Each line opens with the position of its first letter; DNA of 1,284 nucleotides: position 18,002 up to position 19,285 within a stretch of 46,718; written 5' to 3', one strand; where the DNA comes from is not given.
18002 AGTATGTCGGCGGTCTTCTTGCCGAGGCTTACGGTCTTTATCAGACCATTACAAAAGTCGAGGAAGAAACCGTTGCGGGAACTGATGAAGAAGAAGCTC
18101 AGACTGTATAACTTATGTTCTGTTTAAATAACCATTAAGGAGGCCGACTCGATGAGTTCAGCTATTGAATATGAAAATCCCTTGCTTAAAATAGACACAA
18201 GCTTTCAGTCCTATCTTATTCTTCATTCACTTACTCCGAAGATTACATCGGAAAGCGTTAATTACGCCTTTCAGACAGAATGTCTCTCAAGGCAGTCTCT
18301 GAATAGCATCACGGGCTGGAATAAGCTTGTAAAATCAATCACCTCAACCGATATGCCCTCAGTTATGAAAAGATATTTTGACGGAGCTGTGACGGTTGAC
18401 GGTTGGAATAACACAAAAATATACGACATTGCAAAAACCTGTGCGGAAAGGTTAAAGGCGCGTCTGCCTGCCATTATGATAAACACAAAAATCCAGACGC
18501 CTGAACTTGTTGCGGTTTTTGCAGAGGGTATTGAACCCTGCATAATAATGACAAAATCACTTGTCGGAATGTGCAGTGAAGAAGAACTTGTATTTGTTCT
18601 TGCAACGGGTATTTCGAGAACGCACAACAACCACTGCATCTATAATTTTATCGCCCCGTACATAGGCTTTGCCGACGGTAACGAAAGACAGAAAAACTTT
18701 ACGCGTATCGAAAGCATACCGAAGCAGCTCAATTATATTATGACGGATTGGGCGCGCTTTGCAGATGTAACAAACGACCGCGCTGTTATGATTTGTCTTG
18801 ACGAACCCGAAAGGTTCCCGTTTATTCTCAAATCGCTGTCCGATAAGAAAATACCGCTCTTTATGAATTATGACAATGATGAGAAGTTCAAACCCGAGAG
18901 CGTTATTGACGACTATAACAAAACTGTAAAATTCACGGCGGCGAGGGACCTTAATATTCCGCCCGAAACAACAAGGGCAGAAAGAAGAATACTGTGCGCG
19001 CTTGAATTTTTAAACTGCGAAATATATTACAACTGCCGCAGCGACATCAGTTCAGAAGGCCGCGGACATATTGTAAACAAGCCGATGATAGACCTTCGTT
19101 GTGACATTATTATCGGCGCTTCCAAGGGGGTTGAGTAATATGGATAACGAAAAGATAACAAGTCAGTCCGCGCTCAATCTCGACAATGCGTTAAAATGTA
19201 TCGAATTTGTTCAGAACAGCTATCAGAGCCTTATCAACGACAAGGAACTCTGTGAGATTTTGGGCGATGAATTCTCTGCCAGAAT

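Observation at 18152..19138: Predicted catalytically dead M48-type peptidase embedded between the two dynamin genes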

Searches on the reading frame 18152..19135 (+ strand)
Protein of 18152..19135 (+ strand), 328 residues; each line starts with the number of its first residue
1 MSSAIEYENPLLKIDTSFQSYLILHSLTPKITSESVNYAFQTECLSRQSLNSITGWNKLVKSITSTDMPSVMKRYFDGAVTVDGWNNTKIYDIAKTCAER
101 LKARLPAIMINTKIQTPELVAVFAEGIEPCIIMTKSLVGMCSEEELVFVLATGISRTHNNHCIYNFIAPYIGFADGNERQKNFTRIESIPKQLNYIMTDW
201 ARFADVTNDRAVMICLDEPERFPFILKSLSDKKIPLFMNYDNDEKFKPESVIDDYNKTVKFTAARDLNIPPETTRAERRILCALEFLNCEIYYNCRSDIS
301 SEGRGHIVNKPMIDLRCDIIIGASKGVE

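Call 3: search_protein_families(library=pfam, proteins=[window:18152-19135:+], max_evalue=10)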
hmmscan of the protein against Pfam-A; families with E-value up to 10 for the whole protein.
window:18152-19135:+ (328 aa): 2 families
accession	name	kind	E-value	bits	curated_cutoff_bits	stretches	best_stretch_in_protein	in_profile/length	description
PF01435.24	Peptidase_M48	-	0.028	14.7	20.3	1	86-168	3-87/186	Peptidase family M48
PF23893.1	Y4YQ_C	-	0.18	12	27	1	73-90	20-37/53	Uncharacterised protein Y4YQ C-terminal domain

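Call 4: search_protein_families(library=ncbifam, proteins=[window:18152-19135:+], max_evalue=10)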
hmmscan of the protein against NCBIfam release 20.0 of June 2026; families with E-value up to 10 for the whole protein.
window:18152-19135:+ (328 aa): 3 families
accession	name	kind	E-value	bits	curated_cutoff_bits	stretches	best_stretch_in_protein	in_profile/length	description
NF002826.0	PRK03001.1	equivalog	0.0054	15.9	369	1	71-167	53-146/285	zinc metalloprotease HtpX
TIGR04230.1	seadorna_VP11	equivalog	0.059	13.2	75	1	120-159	51-91/175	seadornavirus VP11 protein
NF000326.1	blaR1_generic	equivalog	0.14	10.5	400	1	85-167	138-217/585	BlaR1 family beta-lactam sensor/signal transducer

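Call 5: find_homologous_proteins(query=window:18152-19135:+, max_evalue=0.001)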
Query window:18152-19135:+ (328 aa): 5 proteins with E <= 0.001 among 816 candidates.
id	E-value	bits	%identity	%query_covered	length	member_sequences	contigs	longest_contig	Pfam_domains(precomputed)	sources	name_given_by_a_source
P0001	2.6e-219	744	100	100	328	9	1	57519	-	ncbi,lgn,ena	ncbi:MAG: hypothetical protein ACI4KD_04245 [Oscillospiraceae bacterium]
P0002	1.3e-190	650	87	100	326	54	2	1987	-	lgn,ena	-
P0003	3.8e-132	458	61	100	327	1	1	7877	-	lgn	-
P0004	3.8e-107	376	52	100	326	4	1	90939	-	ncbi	-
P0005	3.9e-107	376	52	99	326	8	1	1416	-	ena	-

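Call 6: search_solved_structures(query=window:18152-19135:+, max_evalue=10, show_alignments=3)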
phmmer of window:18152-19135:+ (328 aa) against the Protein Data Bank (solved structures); distinct sequences matched with E-value up to 10: 1.
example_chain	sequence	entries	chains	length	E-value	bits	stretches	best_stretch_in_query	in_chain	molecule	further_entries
3nd1_A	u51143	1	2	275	0.72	12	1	52-113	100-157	Precorrin-6A synthase/CobF protein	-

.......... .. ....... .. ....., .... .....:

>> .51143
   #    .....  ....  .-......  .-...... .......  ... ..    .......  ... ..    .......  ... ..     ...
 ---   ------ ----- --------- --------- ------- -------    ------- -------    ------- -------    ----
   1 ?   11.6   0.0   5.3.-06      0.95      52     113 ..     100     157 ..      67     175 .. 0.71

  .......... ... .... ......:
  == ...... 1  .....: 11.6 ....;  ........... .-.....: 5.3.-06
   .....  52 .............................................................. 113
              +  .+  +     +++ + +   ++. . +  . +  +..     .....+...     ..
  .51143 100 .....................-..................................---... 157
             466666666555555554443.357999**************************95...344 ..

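Call 10: search_solved_structures(query=A1, max_evalue=10, show_alignments=4)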
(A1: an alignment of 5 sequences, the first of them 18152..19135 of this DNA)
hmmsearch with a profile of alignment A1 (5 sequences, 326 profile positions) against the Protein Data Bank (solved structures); distinct sequences matched with E-value up to 10: 2.
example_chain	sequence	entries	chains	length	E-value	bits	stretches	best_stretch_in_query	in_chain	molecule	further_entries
3nd1_A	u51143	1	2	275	0.3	13.2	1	76-135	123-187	Precorrin-6A synthase/CobF protein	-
5cof_A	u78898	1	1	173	1.6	10.9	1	7-67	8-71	Uncharacterized protein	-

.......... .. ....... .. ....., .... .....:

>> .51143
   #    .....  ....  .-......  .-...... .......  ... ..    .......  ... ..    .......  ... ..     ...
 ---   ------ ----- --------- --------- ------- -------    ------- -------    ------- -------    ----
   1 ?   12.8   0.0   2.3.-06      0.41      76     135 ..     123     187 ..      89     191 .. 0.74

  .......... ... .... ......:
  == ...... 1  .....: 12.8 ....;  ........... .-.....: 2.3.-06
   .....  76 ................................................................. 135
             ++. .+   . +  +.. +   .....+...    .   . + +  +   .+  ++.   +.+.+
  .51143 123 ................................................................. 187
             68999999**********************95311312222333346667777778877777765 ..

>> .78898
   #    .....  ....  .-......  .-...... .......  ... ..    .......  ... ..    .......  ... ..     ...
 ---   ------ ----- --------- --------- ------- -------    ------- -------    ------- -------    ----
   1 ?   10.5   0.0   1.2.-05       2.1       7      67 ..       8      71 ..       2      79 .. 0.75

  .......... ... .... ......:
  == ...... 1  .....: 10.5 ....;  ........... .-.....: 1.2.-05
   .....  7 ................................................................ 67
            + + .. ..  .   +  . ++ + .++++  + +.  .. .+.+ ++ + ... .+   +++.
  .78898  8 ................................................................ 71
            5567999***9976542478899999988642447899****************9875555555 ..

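Call 11: find_encoding_contigs(protein=P0004, flank=8000, max_places=4)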
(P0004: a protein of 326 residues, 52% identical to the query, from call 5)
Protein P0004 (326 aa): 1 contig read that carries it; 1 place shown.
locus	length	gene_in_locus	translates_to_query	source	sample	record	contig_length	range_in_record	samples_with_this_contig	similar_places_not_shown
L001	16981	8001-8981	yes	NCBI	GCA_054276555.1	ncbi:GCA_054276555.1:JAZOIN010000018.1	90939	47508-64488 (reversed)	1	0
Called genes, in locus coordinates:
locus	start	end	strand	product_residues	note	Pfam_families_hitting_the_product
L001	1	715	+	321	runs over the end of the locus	PF12773:DZR (faint), PF13248:Zn_ribbon_3 (faint), PF14446:Prok-RING_1, PF10947:DUF2628 (weak)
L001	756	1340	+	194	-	-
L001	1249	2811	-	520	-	PF20154:LNT_N, PF00795:CN_hydrolase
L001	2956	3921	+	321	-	PF00294:PfkB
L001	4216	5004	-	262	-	PF00069:Pkinase, PF01163:RIO1 (weak), PF01636:APH (faint), PF03109:ABC1, PF07714:PK_Tyr_Ser-Thr, PF14531:Kinase-like (weak)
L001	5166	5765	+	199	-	PF00553:CBM_2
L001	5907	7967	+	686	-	PF00009:GTP_EFTU (weak), PF00350:Dynamin_N, PF01926:MMR_HSR1, PF04548:AIG1 (faint)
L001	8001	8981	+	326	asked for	-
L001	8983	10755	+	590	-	PF00350:Dynamin_N, PF01926:MMR_HSR1 (faint)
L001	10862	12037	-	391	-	PF03977:OAD_beta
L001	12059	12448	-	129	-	PF04277:OAD_gamma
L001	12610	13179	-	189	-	-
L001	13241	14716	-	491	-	PF01554:MatE (weak), PF01943:Polysacc_synt, PF01554:MatE (weak), PF01943:Polysacc_synt (weak)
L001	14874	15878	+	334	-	PF05343:Peptidase_M42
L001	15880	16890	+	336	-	PF05343:Peptidase_M42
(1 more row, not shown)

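Call 12: find_encoding_contigs(protein=P0003, flank=8000, max_places=4)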
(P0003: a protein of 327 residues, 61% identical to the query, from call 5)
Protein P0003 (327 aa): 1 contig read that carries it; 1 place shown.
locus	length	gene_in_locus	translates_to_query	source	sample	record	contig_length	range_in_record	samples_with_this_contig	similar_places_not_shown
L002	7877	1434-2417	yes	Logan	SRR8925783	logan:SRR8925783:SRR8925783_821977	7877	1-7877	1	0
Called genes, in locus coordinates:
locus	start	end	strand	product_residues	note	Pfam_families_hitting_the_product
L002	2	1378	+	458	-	?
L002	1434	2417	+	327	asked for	-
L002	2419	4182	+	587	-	PF00350:Dynamin_N, PF01926:MMR_HSR1 (weak)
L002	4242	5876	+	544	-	PF07719:TPR_2 (faint), PF13414:TPR_11, PF14559:TPR_19, PF13416:SBP_bac_8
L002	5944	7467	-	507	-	PF00474:SSF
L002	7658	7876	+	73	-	?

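Call 14: search_protein_representatives(alignment_id=A1)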
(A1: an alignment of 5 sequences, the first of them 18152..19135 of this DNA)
Query: 5 sequences, 326 profile positions. Proteins with E-value up to 0.001 (for the whole library): 208; up to 1e-10: 53; up to 1e-30: 12. The best 150 are listed.
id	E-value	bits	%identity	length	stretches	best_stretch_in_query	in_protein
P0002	1.4e-187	638.7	-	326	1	1-326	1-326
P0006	4.4e-74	265.8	-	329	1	1-323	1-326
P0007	4.8e-74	265.7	-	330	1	8-322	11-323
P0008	6.7e-73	261.9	-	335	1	8-323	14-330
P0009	9.3e-54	199.0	-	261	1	4-241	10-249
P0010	8.6e-52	192.6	-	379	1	6-236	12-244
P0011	6.9e-50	186.3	-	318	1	3-318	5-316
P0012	8.9e-44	166.2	-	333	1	6-321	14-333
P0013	2.0e-41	158.5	-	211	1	117-319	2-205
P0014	1.2e-36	142.8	-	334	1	9-323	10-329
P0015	1.0e-35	139.7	-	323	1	8-321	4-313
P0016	2.7e-33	131.8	-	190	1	3-179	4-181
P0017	1.4e-29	119.6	-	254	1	5-151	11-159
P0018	2.6e-27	112.1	-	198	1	8-155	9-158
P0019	5.9e-26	107.6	-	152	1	192-321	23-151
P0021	8.4e-26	107.1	-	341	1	27-320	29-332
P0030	5.4e-20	88.0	-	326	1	9-317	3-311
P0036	7.7e-18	81.0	-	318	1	10-319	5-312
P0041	5.2e-16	74.9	-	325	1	27-317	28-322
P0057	6.2e-11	58.3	-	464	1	38-242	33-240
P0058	1.3e-10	57.2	-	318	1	9-299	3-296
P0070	2.0e-08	50.0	-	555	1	48-230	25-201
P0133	2.9e-05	39.6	-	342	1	49-229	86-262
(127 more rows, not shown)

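Call 18: predict_structure(alignment_id=A1)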
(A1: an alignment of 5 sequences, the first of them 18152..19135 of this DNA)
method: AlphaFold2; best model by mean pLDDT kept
length: 328 residues; sequences in the alignment: 5
mean_pLDDT: 42.6   pTM: 0.42
mean pLDDT of the five models: 42.6, 29.6, 29.6, 29.0, 28.9
residues with pLDDT >= 90: 0; 70-90: 36; 50-70: 75; < 50: 217
segments of 3 or more residues with pLDDT < 50: 1-69, 76-87, 124-128, 159-210, 238-248, 258-269, 275-281, 283-328
pLDDT, mean of each block of 10 residues (from residue 1): 25 21 23 24 22 24 37 45 42 68 58 63 50 72 80 60 24 27 23 26 39 63 73 60 42 51 42 49 44 35 36 29 24
secondary structure, 60 per line:
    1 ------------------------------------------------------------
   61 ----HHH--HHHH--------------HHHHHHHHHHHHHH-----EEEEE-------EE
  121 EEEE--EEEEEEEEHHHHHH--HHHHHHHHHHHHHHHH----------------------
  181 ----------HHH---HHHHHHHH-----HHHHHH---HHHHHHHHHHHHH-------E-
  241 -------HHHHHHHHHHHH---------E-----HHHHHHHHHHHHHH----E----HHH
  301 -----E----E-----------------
elements in order: H70-73 H88-101 E107-111 E119-124 E127-134 H135-140 H143-158 H197-204 H210-215 H219-231 H248-259 H275-288

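Call 19: search_protein_families(library=pfam, proteins=[P0006, P0008, P0011, P0014, P0021, P0030, P0041, P0057, P0070, P0133], max_evalue=0.01)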
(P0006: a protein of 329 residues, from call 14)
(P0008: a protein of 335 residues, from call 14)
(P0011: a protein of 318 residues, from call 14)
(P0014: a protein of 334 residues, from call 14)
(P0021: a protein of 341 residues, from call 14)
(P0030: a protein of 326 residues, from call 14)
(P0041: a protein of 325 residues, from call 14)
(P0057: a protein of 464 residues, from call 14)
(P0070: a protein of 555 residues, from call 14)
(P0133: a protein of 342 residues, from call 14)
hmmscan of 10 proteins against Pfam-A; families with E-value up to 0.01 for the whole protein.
P0006 (329 aa): 1 family
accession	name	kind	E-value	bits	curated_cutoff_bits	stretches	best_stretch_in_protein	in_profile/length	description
PF01435.24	Peptidase_M48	-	1.5e-07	31.8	20.3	1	92-225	6-156/186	Peptidase family M48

P0008 (335 aa): 0 families

P0011 (318 aa): 0 families

P0014 (334 aa): 1 family
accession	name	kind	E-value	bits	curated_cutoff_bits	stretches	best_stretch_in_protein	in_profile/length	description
PF01435.24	Peptidase_M48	-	1.7e-18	67.5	20.3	1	92-285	5-179/186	Peptidase family M48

P0021 (341 aa): 1 family
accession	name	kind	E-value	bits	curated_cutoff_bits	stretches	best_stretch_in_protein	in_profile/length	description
PF01435.24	Peptidase_M48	-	6e-18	65.8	20.3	1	125-291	33-179/186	Peptidase family M48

P0030 (326 aa): 1 family
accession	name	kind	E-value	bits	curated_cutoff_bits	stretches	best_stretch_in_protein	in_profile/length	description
PF01435.24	Peptidase_M48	-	1.8e-18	67.5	20.3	1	81-278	2-184/186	Peptidase family M48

P0041 (325 aa): 1 family
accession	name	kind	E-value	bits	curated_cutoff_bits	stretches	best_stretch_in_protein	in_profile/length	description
PF01435.24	Peptidase_M48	-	3.8e-23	82.7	20.3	1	85-289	1-183/186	Peptidase family M48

P0057 (464 aa): 3 families
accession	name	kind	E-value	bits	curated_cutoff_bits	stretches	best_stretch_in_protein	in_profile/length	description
PF01435.24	Peptidase_M48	-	1e-29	104.1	20.3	1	81-273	3-183/186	Peptidase family M48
PF05099.18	TerB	-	5e-06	27.2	24.4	0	388-428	74-114/118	Tellurite resistance protein TerB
PF05569.17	Peptidase_M56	-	0.00023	20.9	31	1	51-162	104-216/296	BlaR1 peptidase M56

P0070 (555 aa): 3 families
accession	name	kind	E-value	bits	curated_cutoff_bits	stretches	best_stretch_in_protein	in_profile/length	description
PF01435.24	Peptidase_M48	-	1.5e-22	80.8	20.3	1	76-258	15-185/186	Peptidase family M48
PF00041.27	fn3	-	5.6e-08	33.3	25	1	489-544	16-72/84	Fibronectin type III domain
PF05569.17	Peptidase_M56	-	0.00011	21.9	31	1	89-147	161-219/296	BlaR1 peptidase M56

P0133 (342 aa): 2 families
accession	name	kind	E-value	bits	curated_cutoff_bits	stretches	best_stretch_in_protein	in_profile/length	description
PF01435.24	Peptidase_M48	-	3.6e-19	69.7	20.3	1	126-320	5-185/186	Peptidase family M48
PF05569.17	Peptidase_M56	-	0.0048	16.5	31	1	164-200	174-210/296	BlaR1 peptidase M56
